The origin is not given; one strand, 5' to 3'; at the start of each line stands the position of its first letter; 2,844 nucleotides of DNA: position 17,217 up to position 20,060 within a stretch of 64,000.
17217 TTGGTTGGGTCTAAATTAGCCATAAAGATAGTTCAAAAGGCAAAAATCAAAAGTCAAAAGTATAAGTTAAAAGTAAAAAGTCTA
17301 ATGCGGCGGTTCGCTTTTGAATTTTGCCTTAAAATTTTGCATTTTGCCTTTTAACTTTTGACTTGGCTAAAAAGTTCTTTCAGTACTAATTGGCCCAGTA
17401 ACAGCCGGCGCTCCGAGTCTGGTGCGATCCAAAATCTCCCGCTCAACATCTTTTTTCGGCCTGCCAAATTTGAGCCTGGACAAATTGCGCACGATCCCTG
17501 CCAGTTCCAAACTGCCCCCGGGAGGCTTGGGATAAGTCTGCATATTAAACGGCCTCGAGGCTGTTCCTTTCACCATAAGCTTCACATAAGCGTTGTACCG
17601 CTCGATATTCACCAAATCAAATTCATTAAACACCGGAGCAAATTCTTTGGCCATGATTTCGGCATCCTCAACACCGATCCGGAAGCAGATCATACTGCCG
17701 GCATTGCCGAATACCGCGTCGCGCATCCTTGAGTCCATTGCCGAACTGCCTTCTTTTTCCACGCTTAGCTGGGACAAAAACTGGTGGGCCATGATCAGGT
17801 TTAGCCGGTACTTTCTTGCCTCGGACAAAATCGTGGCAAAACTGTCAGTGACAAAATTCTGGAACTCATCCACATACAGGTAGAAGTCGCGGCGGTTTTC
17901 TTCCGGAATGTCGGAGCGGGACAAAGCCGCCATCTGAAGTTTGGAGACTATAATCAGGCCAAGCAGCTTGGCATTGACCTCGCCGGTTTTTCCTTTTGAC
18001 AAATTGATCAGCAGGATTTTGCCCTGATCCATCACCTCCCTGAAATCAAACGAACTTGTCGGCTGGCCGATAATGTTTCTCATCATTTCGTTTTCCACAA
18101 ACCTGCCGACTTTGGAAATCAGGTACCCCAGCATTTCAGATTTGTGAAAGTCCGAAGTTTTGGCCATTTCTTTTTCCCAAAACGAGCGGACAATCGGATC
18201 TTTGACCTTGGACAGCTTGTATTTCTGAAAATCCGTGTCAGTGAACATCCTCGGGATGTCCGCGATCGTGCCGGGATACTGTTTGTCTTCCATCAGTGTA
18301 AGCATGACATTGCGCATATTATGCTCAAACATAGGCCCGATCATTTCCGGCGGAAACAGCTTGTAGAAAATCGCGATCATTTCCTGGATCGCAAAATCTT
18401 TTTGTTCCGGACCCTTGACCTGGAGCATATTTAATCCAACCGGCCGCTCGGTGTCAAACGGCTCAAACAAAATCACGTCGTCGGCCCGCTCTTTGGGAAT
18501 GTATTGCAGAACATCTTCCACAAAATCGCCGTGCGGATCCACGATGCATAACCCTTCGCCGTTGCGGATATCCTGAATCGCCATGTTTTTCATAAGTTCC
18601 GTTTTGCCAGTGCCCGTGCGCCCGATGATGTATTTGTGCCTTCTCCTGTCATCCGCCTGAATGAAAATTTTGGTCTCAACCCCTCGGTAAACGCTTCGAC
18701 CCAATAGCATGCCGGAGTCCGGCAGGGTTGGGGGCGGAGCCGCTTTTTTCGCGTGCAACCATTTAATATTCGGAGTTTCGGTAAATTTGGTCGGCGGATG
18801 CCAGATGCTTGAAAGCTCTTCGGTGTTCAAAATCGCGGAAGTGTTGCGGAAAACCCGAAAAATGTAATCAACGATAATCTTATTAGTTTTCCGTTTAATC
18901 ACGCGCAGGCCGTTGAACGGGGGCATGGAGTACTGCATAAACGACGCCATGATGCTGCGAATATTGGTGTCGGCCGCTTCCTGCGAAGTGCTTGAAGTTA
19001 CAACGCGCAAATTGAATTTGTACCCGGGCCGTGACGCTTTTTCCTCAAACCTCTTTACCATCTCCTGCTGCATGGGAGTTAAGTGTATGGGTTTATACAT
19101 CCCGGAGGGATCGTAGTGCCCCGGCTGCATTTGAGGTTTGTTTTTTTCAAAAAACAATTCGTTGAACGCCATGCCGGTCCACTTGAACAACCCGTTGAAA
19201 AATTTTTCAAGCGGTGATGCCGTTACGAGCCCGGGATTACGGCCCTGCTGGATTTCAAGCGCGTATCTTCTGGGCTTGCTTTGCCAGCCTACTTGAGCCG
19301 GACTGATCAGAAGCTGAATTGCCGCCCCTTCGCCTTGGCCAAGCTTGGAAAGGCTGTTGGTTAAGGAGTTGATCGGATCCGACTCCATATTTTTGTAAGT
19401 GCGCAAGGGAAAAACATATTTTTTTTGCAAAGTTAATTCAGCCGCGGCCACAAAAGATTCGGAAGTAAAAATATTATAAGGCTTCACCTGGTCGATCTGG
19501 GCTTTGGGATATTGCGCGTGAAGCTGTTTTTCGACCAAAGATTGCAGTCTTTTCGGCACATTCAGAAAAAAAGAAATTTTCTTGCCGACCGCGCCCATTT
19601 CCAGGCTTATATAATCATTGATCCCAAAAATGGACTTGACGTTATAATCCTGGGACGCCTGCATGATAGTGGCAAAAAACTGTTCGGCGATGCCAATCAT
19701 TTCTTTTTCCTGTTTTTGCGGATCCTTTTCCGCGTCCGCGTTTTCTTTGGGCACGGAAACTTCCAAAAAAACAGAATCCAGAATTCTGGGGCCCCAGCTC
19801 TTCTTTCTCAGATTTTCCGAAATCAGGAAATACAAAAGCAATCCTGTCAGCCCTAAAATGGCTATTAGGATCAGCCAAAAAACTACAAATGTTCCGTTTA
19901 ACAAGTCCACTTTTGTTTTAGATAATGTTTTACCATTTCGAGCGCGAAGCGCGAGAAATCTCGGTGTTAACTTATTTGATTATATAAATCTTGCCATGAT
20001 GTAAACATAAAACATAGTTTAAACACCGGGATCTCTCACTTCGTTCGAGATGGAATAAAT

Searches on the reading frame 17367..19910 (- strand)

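Call 29: search_protein_families(library=ncbifam, proteins=[window:17367-19910:-], max_evalue=0.00001)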
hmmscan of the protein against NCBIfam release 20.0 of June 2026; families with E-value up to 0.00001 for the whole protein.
window:17367-19910:- (847 aa): 5 families
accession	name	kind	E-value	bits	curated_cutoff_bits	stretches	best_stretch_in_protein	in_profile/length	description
TIGR03743.1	SXT_TraD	subfamily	4.2e-16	58.5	366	1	402-462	151-214/636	conjugative transfer system coupling protein TraD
NF045973.1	conju_CD1115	equivalog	2.3e-10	39.9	250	1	400-751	1-363/442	VirD4-like conjugal transfer protein, CD1115 family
TIGR03754.1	conj_TOL_TraD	equivalog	6.5e-10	38.2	647.55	1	403-468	157-223/643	type IV conjugative transfer system coupling protein TraD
NF041447.1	TrbC_conju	equivalog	3.2e-07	29.2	800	0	402-460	108-166/685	F-type conjugative transfer protein TrbC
NF053655.1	CedD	equivalog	4.3e-06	25.7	600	0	403-471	201-269/527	DNA-translocating ATPase CedD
